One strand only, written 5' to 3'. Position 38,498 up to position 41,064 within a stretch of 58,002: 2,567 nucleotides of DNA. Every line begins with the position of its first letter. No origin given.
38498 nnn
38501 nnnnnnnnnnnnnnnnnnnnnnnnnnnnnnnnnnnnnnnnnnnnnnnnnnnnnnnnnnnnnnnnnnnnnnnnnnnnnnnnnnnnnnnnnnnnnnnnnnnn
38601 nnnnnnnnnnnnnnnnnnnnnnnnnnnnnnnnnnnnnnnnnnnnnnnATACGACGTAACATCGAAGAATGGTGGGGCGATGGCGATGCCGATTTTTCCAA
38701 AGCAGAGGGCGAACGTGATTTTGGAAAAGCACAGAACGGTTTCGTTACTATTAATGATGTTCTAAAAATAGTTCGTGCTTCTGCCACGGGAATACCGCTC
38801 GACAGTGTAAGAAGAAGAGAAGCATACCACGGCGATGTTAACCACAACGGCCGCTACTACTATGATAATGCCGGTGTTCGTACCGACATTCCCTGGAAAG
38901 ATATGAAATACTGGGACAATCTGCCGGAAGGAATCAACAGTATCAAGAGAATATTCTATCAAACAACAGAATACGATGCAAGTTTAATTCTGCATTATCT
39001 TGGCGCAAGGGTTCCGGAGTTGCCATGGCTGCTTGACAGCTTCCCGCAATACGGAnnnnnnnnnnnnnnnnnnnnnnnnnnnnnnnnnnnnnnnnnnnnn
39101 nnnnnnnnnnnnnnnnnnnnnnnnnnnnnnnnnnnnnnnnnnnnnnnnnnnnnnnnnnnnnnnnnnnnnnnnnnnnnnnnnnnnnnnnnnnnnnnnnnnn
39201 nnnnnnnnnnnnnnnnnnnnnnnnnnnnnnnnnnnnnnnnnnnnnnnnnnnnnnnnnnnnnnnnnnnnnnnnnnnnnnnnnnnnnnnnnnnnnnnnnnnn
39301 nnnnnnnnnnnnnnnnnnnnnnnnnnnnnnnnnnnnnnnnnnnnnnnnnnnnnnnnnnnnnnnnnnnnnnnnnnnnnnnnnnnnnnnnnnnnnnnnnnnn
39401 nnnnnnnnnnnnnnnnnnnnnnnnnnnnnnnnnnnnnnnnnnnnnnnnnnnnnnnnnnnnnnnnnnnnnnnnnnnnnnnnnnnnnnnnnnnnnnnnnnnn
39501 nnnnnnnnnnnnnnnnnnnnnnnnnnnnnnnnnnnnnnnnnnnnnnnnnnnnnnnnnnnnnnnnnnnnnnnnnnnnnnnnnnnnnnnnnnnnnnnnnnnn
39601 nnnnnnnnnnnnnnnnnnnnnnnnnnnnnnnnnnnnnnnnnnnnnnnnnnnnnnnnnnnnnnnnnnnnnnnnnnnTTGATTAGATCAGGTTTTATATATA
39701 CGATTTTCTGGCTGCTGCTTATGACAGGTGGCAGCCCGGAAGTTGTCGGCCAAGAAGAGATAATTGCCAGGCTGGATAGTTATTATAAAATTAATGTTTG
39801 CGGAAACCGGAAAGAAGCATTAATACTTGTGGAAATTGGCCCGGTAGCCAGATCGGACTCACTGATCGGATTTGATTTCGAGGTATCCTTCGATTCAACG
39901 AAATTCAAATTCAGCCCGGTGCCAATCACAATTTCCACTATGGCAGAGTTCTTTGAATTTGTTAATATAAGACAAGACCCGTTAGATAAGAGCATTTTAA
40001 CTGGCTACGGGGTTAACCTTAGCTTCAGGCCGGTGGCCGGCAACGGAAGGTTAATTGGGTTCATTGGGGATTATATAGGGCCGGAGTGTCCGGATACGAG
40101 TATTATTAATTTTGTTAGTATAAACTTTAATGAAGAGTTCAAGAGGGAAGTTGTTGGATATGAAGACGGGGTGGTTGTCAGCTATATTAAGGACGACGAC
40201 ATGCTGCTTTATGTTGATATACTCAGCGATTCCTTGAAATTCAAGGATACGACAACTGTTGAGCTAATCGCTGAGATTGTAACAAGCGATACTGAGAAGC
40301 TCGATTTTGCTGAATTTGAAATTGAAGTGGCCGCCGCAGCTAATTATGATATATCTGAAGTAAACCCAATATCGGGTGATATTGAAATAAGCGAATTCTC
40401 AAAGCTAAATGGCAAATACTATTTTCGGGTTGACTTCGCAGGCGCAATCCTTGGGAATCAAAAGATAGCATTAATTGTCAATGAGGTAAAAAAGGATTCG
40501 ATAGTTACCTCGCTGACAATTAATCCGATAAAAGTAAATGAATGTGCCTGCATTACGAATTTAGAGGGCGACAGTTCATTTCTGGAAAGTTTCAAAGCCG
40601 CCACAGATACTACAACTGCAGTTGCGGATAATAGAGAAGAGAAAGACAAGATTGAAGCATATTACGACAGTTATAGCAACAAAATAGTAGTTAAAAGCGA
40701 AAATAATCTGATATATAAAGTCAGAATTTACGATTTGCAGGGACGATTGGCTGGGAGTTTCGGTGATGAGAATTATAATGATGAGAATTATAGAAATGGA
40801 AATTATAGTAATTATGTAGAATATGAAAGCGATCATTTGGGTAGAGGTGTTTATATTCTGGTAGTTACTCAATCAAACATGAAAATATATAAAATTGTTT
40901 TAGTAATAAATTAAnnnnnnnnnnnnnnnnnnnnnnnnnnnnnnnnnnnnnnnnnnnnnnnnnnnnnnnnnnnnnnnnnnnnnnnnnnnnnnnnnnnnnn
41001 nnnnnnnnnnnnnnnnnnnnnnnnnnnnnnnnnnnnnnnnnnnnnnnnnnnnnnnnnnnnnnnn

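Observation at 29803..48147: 18-kb co-directional locus: five consecutive T9SS-CTD proteins with cohesin-like and dockerin-like modules, followed by GT2, an OM barrel and GT9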

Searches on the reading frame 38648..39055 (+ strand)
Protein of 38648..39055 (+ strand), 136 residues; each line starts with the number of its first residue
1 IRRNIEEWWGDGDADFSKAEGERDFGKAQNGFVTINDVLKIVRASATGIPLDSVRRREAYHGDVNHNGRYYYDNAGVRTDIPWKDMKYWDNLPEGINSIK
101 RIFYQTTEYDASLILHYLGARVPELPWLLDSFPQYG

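Call 89: search_protein_representatives(protein=window:38648-39055:+)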
Query: 136 residues. Proteins with E-value up to 0.001 (for the whole library): 92; up to 1e-10: 89; up to 1e-30: 39. The best 92 are listed.
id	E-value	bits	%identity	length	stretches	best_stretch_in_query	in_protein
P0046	5.6e-55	201.8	66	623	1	2-136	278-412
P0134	5.5e-52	192.1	61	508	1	1-132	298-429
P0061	2.3e-49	183.6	68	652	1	2-136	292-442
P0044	1.2e-48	181.3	62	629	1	4-136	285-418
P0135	1.4e-48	181.0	60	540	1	2-136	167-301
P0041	2.5e-47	177.0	61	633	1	6-136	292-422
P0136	5.5e-47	175.8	58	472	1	2-133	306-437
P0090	1.7e-46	174.3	62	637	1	4-136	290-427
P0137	4.2e-46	172.9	59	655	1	2-136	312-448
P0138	1.3e-44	168.1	55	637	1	2-136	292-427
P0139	9.6e-44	165.3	55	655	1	2-134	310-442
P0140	3.8e-43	163.4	57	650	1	4-136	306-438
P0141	6.8e-43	162.5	53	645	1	1-136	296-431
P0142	7.0e-43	162.5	59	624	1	4-131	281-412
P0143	1.2e-41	158.5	59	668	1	9-136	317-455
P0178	4.6e-26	108.0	49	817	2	8-73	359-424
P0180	7.0e-26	107.3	48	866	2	5-72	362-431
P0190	2.6e-22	95.8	56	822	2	7-73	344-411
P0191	3.9e-22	95.2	45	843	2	7-72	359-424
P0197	9.9e-20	87.4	48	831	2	6-74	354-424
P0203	3.0e-18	82.6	41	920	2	6-89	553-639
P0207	2.9e-16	76.2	43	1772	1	7-136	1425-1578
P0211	3.8e-15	72.5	41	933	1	3-134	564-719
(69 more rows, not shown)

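Call 90: search_protein_families(library=pfam, proteins=[P0207, P0203, P0211, P0180, P0191, P0178, P0197, P0190], max_evalue=0.01)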
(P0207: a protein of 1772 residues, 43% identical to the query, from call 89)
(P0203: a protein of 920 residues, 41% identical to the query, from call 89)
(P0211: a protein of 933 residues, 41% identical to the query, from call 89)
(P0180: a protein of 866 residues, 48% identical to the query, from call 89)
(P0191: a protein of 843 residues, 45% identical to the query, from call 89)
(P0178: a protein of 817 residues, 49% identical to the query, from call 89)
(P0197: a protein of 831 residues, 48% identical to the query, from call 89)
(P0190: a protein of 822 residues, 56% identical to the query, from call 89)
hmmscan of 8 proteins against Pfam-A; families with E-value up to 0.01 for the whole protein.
P0207 (1772 aa): 4 families
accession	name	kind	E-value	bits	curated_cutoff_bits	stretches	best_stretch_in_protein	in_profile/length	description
PF22494.2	choice_anch_I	-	3e-153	511.6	32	1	937-1415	11-489/489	Choice-of-anchor I domain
PF13205.12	Big_5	-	4e-10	40.8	23.6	1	386-498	1-105/105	Bacterial Ig-like domain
PF18962.6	Por_Secre_tail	-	0.0031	18.2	27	0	1720-1770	23-75/75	Secretion system C-terminal sorting domain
PF19078.6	Big_12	-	0.0066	17.1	27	1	386-429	1-44/102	Bacterial Ig-like domain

P0203 (920 aa): 0 families

P0211 (933 aa): 4 families
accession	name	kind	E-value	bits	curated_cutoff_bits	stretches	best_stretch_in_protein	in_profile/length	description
PF13860.13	FlgD_ig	-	4.8e-10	39.7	27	1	870-922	25-77/79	FlgD Ig-like domain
PF18962.6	Por_Secre_tail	-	4e-08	33.9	27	1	850-931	2-75/75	Secretion system C-terminal sorting domain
PF06119.19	NIDO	-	0.00014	22.4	25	0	357-472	2-115/186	Nidogen-like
PF13585.12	CHU_C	-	0.0051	17.3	27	0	871-923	30-76/86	CHU_C Type IX secretion signal domain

P0180 (866 aa): 2 families
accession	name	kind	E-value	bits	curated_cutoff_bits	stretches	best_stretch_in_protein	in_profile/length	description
PF13860.13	FlgD_ig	-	1.1e-07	32.2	27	1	797-850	18-72/79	FlgD Ig-like domain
PF18962.6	Por_Secre_tail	-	0.0045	17.7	27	1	784-863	3-74/75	Secretion system C-terminal sorting domain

P0191 (843 aa): 2 families
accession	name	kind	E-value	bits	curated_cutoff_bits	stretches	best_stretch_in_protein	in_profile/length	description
PF18962.6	Por_Secre_tail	-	1.1e-06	29.3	27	1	766-841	3-75/75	Secretion system C-terminal sorting domain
PF13860.13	FlgD_ig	-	0.0001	22.7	27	1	784-832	24-77/79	FlgD Ig-like domain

P0178 (817 aa): 3 families
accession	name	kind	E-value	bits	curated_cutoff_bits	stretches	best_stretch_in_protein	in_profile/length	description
PF13860.13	FlgD_ig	-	8.7e-09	35.7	27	1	749-804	21-76/79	FlgD Ig-like domain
PF18962.6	Por_Secre_tail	-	0.0025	18.5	27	1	734-815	3-75/75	Secretion system C-terminal sorting domain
PF13585.12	CHU_C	-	0.0079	16.7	27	1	743-810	18-79/86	CHU_C Type IX secretion signal domain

P0197 (831 aa): 3 families
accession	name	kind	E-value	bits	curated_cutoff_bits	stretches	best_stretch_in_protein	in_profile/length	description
PF13860.13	FlgD_ig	-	4e-11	43.2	27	1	759-818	13-75/79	FlgD Ig-like domain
PF18962.6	Por_Secre_tail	-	1.5e-07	32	27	1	749-829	3-75/75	Secretion system C-terminal sorting domain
PF13585.12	CHU_C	-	7.8e-05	23.2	27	1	756-822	16-77/86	CHU_C Type IX secretion signal domain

P0190 (822 aa): 3 families
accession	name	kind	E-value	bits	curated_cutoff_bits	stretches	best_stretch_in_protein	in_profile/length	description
PF13860.13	FlgD_ig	-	7.3e-09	35.9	27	1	757-809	23-75/79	FlgD Ig-like domain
PF18962.6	Por_Secre_tail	-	0.00031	21.4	27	1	740-819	3-74/75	Secretion system C-terminal sorting domain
PF13585.12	CHU_C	-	0.0011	19.5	27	0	751-811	20-74/86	CHU_C Type IX secretion signal domain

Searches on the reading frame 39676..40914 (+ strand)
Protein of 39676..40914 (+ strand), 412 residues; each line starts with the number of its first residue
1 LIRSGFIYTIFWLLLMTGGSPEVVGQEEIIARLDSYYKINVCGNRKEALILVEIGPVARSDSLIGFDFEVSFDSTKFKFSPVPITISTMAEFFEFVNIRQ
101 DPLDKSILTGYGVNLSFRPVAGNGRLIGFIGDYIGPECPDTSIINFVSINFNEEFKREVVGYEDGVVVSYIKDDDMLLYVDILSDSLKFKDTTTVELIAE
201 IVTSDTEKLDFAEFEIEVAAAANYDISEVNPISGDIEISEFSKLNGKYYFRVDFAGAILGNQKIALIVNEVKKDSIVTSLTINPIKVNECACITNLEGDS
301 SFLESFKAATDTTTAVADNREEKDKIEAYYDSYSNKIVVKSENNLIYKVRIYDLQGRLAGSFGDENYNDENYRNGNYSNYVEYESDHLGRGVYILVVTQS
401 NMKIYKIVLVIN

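Call 3: search_protein_families(library=pfam, proteins=[window:39676-40914:+], max_evalue=0.1)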
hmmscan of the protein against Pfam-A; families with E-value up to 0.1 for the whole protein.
window:39676-40914:+ (412 aa): 1 family
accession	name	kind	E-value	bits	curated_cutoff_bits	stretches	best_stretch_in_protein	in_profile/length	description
PF18962.6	Por_Secre_tail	-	0.038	14.7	27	1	336-408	9-74/75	Secretion system C-terminal sorting domain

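Call 4: search_protein_families(library=ncbifam, proteins=[window:39676-40914:+], max_evalue=0.1)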
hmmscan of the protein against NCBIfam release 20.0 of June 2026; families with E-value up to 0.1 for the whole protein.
window:39676-40914:+ (412 aa): 2 families
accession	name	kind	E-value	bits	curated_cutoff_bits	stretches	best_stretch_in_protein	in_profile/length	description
TIGR04183.1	Por_Secre_tail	domain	0.00027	20.8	23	1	335-410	9-70/72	T9SS type A sorting domain-containing protein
NF050177.1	TapA_OM_Porphy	equivalog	0.00053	18.8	500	1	276-399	422-532/544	TapA/TapC family T9SS-dependent outer membrane protein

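Call 8: search_solved_structures(query=window:39676-40914:+, max_evalue=10, show_alignments=3)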
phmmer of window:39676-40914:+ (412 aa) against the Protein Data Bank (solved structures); distinct sequences matched with E-value up to 10: 0.

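Call 19: find_homologous_proteins(query=window:39676-40914:+, max_evalue=0.001)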
Query window:39676-40914:+ (412 aa): 9 proteins with E <= 0.001 among 5729 candidates.
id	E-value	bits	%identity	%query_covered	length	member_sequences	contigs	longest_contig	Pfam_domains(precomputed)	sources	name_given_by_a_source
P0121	1.2e-254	862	100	96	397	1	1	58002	-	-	-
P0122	3.5e-165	568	68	98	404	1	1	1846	-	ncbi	-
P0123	1.6e-157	543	65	98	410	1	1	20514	-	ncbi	-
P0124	2.4e-35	140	32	84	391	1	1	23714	-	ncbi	-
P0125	3.9e-32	130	27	98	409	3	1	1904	PF18962.8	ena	-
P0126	6.7e-8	50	31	33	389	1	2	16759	-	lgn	-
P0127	1.0e-7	49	29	33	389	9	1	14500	-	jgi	-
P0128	2.4e-7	48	30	33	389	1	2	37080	-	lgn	-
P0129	2.2e-6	45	25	47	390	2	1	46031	-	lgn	-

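Call 22: search_solved_structures(query=A2, max_evalue=10, show_alignments=4)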
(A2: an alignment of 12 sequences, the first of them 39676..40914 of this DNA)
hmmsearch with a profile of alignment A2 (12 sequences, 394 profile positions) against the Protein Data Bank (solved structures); distinct sequences matched with E-value up to 10: 8.
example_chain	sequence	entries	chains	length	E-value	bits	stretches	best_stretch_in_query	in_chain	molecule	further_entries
8glk_D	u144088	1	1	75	1.6e-05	27.4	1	326-392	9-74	Endonuclease I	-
8gl8_D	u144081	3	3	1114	0.08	15.2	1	306-390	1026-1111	RemZ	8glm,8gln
8glj_D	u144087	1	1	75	0.083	15.2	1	337-383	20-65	Por secretion system C-terminal sorting domain-containing protein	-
2eb0_A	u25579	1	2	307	0.16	14.2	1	188-270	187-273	Manganese-dependent inorganic pyrophosphatase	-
9jlp_C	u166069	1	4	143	0.2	13.9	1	319-370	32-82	Nucleocapsid shell protein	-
8xzv_J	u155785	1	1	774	0.63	12.3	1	17-109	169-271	MurE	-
5jvk_A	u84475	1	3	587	1.1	11.4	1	322-391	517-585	Uncharacterized protein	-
8qb1_A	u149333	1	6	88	1.6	10.9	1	332-391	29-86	Mirolase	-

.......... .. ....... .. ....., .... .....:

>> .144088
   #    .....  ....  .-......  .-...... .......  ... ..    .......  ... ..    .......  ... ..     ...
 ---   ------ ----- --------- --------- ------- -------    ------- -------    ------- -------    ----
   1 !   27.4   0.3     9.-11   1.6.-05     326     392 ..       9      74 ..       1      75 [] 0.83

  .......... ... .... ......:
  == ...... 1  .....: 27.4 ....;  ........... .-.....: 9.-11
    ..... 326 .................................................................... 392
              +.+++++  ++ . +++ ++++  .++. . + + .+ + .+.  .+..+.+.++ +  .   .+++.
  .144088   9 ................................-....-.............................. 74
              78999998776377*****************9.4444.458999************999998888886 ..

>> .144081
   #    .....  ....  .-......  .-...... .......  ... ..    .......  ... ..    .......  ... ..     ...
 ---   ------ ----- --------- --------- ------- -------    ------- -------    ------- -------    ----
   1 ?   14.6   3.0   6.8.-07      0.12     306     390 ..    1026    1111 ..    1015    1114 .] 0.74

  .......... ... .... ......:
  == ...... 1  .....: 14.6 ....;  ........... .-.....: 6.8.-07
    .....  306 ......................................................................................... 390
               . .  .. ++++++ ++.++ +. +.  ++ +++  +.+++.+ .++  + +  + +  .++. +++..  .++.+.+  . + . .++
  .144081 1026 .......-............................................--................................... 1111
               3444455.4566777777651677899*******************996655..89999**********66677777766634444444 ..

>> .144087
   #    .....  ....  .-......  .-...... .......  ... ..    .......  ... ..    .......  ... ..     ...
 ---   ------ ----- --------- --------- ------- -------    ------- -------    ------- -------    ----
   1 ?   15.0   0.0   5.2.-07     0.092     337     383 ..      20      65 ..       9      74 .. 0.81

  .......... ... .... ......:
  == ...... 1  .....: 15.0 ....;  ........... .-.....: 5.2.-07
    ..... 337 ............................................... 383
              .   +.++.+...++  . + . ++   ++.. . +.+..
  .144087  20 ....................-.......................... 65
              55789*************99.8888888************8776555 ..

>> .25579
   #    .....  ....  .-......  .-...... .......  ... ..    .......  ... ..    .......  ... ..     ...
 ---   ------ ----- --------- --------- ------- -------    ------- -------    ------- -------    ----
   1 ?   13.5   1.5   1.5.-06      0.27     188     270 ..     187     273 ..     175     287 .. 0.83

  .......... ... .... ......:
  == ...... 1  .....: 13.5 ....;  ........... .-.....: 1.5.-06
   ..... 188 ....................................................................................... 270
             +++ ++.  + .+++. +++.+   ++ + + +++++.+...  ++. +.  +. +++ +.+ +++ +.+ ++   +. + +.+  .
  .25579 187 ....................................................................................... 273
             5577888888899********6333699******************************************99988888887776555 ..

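Call 46: find_homologous_proteins(query=A2, max_evalue=0.001)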
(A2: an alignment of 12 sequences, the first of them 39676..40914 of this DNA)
Query A2 (12 sequences) (412 aa, profile of the alignment): 12 proteins with E <= 0.001 among 8000 candidates.
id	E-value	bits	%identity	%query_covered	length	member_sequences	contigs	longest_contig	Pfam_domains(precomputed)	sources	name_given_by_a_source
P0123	5.2e-147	508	65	98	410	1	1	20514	-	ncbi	-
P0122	1.0e-146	507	68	98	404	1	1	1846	-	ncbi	-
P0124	2.2e-142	493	32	84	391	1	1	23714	-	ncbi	-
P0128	3.0e-141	489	30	33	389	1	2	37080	-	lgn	-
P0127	3.1e-141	489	29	33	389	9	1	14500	-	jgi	-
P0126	8.6e-140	484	31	33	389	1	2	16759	-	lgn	-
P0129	8.1e-139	481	25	47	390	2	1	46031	-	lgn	-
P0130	3.6e-138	479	26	79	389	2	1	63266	-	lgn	-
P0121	5.5e-136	472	100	96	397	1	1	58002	-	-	-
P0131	4.5e-52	196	25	91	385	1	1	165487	PF18962.8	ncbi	-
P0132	5.2e-36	143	26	67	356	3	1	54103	-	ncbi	-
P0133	8.0e-36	142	27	67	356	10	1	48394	-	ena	-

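Call 62: predict_structure(alignment_id=A7)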
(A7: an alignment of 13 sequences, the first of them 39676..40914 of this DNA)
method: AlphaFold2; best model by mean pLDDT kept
length: 412 residues; sequences in the alignment: 13
mean_pLDDT: 70.7   pTM: 0.47
mean pLDDT of the five models: 70.7, 67.8, 67.7, 67.0, 65.4
residues with pLDDT >= 90: 45; 70-90: 182; 50-70: 144; < 50: 41
segments of 3 or more residues with pLDDT < 50: 1-5, 16-26, 94-102, 308-321
pLDDT, mean of each block of 10 residues (from residue 1): 49 45 44 62 69 63 68 80 60 47 67 61 63 73 78 58 68 73 76 85 74 88 86 89 90 78 89 71 81 81 61 40 70 76 83 80 68 70 74 85 81 66
secondary structure, 60 per line:
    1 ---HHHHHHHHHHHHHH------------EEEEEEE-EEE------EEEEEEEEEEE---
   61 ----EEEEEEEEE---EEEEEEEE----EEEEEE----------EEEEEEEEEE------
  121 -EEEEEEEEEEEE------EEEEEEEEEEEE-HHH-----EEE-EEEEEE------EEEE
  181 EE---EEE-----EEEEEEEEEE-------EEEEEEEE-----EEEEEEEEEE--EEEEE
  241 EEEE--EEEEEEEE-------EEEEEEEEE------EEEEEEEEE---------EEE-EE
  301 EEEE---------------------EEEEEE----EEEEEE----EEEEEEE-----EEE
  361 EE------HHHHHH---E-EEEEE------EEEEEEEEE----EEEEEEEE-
elements in order: H4-17 E30-36 E38-40 E47-57 E65-73 E77-84 E89-94 E105-114 E122-133 E140-151 E161-163 E165-170 E177-182 E186-188 E194-203 E211-218 E224-233 E236-244 E247-254 E262-270 E277-285 E295-297 E299-304 E326-331 E336-341 E346-352 E358-362 H369-374 E380-384 E391-399 E404-411
